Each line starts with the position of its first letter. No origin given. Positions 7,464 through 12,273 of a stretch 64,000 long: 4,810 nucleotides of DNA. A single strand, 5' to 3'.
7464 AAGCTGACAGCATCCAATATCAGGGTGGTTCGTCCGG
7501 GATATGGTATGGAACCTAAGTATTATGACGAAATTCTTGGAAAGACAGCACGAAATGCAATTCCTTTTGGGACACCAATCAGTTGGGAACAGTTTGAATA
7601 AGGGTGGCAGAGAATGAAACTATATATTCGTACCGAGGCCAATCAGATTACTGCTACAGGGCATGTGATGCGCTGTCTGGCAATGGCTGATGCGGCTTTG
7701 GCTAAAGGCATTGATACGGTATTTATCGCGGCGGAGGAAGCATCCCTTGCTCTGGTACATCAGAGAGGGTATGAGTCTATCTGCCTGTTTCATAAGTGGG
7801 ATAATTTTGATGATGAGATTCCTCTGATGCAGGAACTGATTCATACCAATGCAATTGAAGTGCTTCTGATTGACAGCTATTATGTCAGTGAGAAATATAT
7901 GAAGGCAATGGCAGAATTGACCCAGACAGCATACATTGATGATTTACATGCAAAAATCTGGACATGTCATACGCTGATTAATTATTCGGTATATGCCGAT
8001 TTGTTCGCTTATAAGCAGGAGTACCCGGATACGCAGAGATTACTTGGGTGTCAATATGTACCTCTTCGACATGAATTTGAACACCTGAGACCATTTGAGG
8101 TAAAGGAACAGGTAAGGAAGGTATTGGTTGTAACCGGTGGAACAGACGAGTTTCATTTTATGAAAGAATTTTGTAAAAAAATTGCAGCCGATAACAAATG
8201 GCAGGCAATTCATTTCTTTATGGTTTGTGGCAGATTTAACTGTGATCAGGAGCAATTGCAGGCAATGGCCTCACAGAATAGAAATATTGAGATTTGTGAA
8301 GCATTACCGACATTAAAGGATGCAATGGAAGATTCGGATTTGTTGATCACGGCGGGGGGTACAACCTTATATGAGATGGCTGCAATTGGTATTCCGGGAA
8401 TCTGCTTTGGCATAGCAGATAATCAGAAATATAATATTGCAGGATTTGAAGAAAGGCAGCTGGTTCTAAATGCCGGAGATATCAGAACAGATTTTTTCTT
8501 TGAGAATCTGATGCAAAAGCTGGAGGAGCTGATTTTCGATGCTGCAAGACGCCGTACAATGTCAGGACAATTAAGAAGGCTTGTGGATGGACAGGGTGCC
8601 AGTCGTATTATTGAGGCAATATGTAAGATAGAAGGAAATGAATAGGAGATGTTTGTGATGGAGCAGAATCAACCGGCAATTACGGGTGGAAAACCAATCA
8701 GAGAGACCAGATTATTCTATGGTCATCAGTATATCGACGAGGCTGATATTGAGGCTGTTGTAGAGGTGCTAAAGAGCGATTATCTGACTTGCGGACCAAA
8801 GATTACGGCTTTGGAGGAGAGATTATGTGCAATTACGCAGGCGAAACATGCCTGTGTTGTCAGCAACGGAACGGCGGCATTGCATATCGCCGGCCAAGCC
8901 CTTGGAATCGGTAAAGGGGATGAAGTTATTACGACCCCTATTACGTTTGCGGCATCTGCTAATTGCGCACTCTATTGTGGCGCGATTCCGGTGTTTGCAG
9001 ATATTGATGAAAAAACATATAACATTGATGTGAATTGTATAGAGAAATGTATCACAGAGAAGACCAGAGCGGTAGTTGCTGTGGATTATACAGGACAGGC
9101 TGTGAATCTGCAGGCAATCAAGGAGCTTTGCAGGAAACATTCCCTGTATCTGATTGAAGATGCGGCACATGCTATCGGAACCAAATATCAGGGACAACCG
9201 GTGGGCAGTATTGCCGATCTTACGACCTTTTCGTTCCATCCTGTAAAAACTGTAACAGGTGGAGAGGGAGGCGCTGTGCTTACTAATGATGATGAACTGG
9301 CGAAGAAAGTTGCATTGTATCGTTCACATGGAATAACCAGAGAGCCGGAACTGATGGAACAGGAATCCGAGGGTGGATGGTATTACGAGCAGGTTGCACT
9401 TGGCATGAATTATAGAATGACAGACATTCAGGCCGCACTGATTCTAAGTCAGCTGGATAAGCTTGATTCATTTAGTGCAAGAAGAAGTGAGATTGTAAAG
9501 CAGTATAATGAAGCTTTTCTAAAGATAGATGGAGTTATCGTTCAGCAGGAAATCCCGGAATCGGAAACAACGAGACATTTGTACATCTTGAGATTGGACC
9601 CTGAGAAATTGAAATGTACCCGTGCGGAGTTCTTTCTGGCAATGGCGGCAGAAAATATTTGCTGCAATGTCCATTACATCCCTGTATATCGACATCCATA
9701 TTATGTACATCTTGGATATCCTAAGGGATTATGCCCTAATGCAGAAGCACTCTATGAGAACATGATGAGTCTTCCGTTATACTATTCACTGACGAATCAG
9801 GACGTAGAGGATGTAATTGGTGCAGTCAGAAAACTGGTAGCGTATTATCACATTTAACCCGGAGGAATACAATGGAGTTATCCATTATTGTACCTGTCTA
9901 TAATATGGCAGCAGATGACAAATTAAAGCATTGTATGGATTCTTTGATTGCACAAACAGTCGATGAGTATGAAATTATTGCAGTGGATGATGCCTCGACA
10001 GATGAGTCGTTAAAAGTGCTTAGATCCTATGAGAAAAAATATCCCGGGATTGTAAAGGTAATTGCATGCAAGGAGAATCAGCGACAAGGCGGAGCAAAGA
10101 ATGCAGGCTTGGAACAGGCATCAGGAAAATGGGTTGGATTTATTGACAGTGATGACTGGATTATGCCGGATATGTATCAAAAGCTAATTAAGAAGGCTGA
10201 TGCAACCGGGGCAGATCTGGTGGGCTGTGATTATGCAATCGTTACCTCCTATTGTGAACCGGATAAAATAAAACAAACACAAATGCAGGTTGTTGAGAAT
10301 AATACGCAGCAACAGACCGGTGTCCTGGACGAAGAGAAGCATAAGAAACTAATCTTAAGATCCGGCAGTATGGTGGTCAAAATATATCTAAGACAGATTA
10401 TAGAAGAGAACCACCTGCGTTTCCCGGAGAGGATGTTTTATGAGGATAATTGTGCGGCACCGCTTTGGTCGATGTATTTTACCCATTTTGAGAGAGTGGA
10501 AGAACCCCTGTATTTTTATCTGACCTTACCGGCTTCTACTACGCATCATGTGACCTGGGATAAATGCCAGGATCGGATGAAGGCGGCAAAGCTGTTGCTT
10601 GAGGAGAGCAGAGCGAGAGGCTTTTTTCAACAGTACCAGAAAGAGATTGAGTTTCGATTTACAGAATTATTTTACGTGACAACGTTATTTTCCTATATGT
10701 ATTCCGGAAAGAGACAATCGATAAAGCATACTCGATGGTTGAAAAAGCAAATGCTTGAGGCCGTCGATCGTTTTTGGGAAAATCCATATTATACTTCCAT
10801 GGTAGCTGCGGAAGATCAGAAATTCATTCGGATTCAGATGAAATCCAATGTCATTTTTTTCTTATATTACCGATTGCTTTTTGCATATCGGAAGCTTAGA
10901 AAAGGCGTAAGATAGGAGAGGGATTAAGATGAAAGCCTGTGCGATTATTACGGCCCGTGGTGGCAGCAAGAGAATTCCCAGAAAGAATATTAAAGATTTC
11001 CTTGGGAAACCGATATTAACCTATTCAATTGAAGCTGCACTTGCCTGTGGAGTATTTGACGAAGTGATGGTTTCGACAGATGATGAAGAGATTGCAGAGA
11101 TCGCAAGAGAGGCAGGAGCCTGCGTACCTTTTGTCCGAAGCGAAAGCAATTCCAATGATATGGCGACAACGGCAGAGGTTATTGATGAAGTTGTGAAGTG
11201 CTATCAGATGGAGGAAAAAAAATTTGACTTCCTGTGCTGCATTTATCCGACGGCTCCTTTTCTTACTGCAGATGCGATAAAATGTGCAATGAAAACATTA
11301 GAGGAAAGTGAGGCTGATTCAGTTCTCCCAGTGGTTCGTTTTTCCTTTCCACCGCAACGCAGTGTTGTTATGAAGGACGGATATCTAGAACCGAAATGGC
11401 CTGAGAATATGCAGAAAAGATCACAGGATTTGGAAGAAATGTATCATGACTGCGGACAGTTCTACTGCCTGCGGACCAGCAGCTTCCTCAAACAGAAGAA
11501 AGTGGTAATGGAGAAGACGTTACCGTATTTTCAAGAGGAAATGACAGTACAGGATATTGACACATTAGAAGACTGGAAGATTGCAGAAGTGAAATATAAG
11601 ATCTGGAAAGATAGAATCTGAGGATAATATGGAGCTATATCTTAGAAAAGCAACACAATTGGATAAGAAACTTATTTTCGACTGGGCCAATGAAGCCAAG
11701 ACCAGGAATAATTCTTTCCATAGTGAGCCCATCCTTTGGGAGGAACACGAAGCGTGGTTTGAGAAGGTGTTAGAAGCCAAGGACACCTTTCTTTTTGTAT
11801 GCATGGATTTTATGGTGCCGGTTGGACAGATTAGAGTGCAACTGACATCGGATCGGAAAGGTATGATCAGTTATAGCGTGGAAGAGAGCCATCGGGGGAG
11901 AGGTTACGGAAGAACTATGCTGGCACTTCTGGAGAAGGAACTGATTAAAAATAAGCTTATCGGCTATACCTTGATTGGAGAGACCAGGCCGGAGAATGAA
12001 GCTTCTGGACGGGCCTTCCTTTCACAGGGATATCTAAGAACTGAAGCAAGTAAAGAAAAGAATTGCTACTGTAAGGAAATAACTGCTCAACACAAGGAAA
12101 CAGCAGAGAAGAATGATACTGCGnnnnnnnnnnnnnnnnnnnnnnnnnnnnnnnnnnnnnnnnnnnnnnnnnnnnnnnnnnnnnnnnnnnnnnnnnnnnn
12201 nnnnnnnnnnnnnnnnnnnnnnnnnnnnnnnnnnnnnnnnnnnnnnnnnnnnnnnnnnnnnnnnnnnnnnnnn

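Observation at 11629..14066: PseH-GNAT + acyltransferase-3 + GtrA tri-domain fusion, followed by a second stand-alone GtrA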

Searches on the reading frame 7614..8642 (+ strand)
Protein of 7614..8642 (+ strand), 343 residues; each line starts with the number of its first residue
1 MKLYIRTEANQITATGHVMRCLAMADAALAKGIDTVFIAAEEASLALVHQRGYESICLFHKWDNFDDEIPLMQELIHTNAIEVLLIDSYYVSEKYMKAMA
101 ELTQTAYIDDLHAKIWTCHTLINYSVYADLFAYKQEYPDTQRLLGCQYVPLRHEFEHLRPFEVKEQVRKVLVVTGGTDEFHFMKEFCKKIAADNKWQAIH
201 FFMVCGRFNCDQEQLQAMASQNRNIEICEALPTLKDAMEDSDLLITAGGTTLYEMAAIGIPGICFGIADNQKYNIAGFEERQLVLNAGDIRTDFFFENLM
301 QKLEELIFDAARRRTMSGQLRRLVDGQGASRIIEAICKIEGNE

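Call 6: search_protein_families(library=ncbifam, proteins=[window:7614-8642:+], max_evalue=0.00001)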
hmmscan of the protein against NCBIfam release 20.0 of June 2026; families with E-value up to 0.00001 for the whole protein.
window:7614-8642:+ (343 aa): 3 families
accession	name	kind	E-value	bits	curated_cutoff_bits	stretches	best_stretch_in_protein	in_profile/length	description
TIGR03590.1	PseG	equivalog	6.4e-53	180.2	153.55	1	1-274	1-276/280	UDP-2,4-diacetamido-2,4,6-trideoxy-beta-L-altropyranose hydrolase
TIGR01133.1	murG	equivalog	1.3e-11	44.1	250.25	1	162-336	177-353/353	undecaprenyldiphospho-muramoylpentapeptide beta-N-acetylglucosaminyltransferase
NF010135.0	PRK13609.1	equivalog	3.8e-10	39.2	500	1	162-338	197-367/388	diglucosyl diacylglycerol synthase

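Call 7: search_protein_families(library=pfam, proteins=[window:7614-8642:+], max_evalue=0.0001)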
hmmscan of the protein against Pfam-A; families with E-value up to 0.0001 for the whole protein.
window:7614-8642:+ (343 aa): 1 family
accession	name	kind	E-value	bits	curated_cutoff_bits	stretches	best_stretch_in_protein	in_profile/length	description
PF04101.22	Glyco_tran_28_C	-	2e-12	47.9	22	1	170-319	1-153/166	Glycosyltransferase family 28 C-terminal domain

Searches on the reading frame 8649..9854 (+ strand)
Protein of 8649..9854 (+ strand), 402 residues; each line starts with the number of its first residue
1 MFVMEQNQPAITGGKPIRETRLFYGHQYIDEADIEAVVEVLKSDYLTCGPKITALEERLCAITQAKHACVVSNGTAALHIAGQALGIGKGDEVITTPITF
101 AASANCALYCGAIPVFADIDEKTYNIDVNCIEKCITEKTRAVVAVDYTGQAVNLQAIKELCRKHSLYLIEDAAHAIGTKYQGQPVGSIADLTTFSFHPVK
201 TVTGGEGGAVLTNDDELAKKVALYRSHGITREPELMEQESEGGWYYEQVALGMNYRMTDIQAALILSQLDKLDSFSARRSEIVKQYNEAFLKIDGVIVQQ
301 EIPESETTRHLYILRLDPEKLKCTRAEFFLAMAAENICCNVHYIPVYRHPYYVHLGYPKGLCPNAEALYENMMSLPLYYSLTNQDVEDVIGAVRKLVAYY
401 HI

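Call 3: search_protein_families(library=pfam, proteins=[window:8649-9854:+], max_evalue=0.01)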
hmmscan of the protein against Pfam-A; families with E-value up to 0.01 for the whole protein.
window:8649-9854:+ (402 aa): 5 families
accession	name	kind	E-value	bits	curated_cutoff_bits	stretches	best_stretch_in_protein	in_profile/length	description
PF01041.23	DegT_DnrJ_EryC1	-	1.3e-123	413.3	19.8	1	28-394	2-360/360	DegT/DnrJ/EryC1/StrS aminotransferase family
PF00155.27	Aminotran_1_2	-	8.5e-09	35.5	19.7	1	53-179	45-193/361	Aminotransferase class I and II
PF01053.26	Cys_Met_Meta_PP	-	3.4e-08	32.9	27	1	50-230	52-232/381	Cys/Met metabolism PLP-dependent enzyme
PF01212.27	Beta_elim_lyase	-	1e-06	28.7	27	1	50-222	32-221/288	Beta-eliminating lyase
PF00266.25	Aminotran_5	-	5.2e-06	26.1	21.5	1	64-221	60-221/371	Aminotransferase class-V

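Call 4: search_protein_families(library=ncbifam, proteins=[window:8649-9854:+], max_evalue=0.01)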
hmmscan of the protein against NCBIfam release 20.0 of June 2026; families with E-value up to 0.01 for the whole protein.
window:8649-9854:+ (402 aa): 45 families (the best 25 are shown)
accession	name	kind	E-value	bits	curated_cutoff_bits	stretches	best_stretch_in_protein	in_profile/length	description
TIGR03588.1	PseC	equivalog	9.6e-145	482.2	423.5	1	22-396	2-379/380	UDP-4-amino-4,6-dideoxy-N-acetyl-beta-L-altrosamine transaminase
NF008658.2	PRK11658.1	equivalog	5.6e-89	298.4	631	1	24-397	7-377/379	UDP-4-amino-4-deoxy-L-arabinose aminotransferase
NF008687.0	PRK11706.1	equivalog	1.5e-76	257.6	375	1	27-396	7-373/375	dTDP-4-amino-4,6-dideoxygalactose transaminase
TIGR04181.1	NHT_00031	hypoth_equivalog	4.8e-71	239.5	420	1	30-376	9-357/359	LegC family aminotransferase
TIGR02379.1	ECA_wecE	subfamily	9.7e-64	215.5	434.85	1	37-396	17-374/376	dTDP-4-amino-4,6-dideoxy-D-glucose transaminase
NF011936.0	PRK15407.1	equivalog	5.5e-59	200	423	2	20-228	35-251/440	lipopolysaccharide biosynthesis protein RfbH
TIGR04427.1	PLP_DesI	equivalog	4.5e-57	193.9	650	1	12-397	11-383/390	dTDP-4-dehydro-6-deoxyglucose aminotransferase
NF000586.1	PRK00011.1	subfamily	8.1e-11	41.3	335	1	115-222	132-241/404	serine hydroxymethyltransferase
NF004770.0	PRK06108.1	subfamily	3.2e-10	39.4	422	1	58-176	89-214/396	pyridoxal phosphate-dependent aminotransferase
NF004621.0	PRK05957.1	equivalog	2.3e-09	36.5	498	1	66-176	89-204/389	pyridoxal phosphate-dependent aminotransferase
NF005817.0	PRK07683.1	equivalog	9.4e-08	31.1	575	1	69-173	92-202/387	aminotransferase A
NF004650.0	PRK05994.1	equivalog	2e-07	30.2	667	1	50-207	63-215/427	O-acetylhomoserine aminocarboxypropyltransferase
NF005871.0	PRK07811.1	equivalog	2.4e-06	26.4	513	1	47-225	58-235/389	cystathionine gamma-synthase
TIGR01326.1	OAH_OAS_sulfhy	subfamily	3.8e-06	25.9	495.1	1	50-197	57-202/418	O-acetylhomoserine aminocarboxypropyltransferase/cysteine synthase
NF005816.0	PRK07682.1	equivalog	4.4e-06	25.6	620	1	70-176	94-207/390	aminotransferase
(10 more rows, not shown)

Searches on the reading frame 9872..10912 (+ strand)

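Call 3: search_protein_families(library=pfam, proteins=[window:9872-10912:+], max_evalue=0.01)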
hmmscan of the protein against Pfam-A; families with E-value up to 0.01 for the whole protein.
window:9872-10912:+ (347 aa): 4 families
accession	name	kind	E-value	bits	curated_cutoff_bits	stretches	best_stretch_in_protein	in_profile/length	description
PF00535.33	Glycos_transf_2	-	3.7e-35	121.8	23.3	1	4-124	1-118/168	Glycosyl transferase family 2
PF10111.15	Glyco_tranf_2_2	-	2.4e-10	40.8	27.3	1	4-110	1-107/276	Glycosyltransferase like family 2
PF13641.12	Glyco_tranf_2_3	-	8.8e-09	36.1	27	1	3-119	3-121/230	Glycosyltransferase like family 2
PF13704.12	Glyco_tranf_2_4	-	0.002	19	27.5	1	29-97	16-84/98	Glycosyl transferase family 2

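Call 4: search_protein_families(library=ncbifam, proteins=[window:9872-10912:+], max_evalue=0.01)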
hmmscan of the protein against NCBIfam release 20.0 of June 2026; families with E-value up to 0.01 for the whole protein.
window:9872-10912:+ (347 aa): 23 families
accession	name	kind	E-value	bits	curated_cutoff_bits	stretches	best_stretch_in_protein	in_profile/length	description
NF007482.0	PRK10073.1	equivalog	2.6e-36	125.3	423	1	2-228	7-227/334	glycosyltransferase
NF047683.1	TeichurnBiosyTuaG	equivalog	4.2e-19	69.2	400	1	3-121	8-123/252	teichuronic acid biosynthesis protein TuaG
NF053739.1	GlytfEpsEBac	equivalog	2.4e-18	66.1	450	1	3-112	3-110/265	glycosyltransferase EpsE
NF050050.1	ProtGlycPglI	equivalog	2.7e-16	59.8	500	1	2-112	3-111/306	GalNAc(5)-diNAcBac-PP-undecaprenol beta-1,3-glucosyltransferase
NF041875.1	EPS_EpsD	equivalog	7.5e-14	51.9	370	1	3-106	1-101/325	exopolysaccharide biosynthesis glycosyltransferase EpsD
NF038302.1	EPS_HpsE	equivalog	7.6e-14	51.4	300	1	1-105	1-107/307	hormogonium polysaccharide biosynthesis glycosyltransferase HpsE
TIGR03111.1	glyc2_xrt_Gpos1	hypoth_equivalog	2.6e-13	49.6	363.95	1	3-134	51-180/439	TIGR03111 family XrtG-associated glycosyltransferase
TIGR03937.1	PgaC_IcaA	equivalog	1.8e-12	46.9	422.3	1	3-108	47-149/407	poly-beta-1,6-N-acetyl-D-glucosamine synthase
TIGR03965.1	mycofact_glyco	equivalog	3.9e-12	45.8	280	1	3-119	76-189/467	mycofactocin biosynthesis glycosyltransferase MftF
NF041394.1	GtaseAglG_Halo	equivalog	5.6e-12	45.5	440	1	1-118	1-116/304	glucosyl-dolichyl phosphate glucuronosyltransferase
TIGR04283.1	glyco_like_mftF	equivalog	9.6e-12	45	182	1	3-112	1-100/221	TIGR04283 family arsenosugar biosynthesis glycosyltransferase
NF007986.1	PRK10714.1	equivalog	8.9e-11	41.3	529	1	3-120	8-125/316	undecaprenyl-phosphate 4-deoxy-4-formamido-L-arabinose transferase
NF047588.1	GlcsyltransPgfSStrep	equivalog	2.5e-09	36.8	500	1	1-117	1-117/308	glycosyltransferase PgfS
TIGR04242.1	nodulat_NodC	equivalog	3.6e-07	29.5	550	1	4-111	51-158/395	chitooligosaccharide synthase NodC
NF038299.1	EPS_HpsN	equivalog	4.5e-06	25.9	425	1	2-102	2-99/317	hormogonium polysaccharide biosynthesis glycosyltransferase HpsN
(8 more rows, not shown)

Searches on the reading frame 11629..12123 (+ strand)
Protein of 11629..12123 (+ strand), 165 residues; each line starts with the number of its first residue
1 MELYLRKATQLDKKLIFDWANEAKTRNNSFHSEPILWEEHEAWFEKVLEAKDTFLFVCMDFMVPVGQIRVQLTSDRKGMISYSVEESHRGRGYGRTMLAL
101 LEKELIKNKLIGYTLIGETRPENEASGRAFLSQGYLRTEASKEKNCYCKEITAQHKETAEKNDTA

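Call 16: search_solved_structures(query=window:11629-12123:+, max_evalue=1, show_alignments=2)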
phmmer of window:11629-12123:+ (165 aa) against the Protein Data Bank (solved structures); distinct sequences matched with E-value up to 1: 2.
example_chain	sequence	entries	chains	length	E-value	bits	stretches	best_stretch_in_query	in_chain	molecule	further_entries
3eo4_A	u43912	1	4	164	0.00043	23.5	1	3-145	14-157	Uncharacterized protein MJ1062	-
4j3g_A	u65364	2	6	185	0.92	12.7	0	77-136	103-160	GCN5-related N-acetyltransferase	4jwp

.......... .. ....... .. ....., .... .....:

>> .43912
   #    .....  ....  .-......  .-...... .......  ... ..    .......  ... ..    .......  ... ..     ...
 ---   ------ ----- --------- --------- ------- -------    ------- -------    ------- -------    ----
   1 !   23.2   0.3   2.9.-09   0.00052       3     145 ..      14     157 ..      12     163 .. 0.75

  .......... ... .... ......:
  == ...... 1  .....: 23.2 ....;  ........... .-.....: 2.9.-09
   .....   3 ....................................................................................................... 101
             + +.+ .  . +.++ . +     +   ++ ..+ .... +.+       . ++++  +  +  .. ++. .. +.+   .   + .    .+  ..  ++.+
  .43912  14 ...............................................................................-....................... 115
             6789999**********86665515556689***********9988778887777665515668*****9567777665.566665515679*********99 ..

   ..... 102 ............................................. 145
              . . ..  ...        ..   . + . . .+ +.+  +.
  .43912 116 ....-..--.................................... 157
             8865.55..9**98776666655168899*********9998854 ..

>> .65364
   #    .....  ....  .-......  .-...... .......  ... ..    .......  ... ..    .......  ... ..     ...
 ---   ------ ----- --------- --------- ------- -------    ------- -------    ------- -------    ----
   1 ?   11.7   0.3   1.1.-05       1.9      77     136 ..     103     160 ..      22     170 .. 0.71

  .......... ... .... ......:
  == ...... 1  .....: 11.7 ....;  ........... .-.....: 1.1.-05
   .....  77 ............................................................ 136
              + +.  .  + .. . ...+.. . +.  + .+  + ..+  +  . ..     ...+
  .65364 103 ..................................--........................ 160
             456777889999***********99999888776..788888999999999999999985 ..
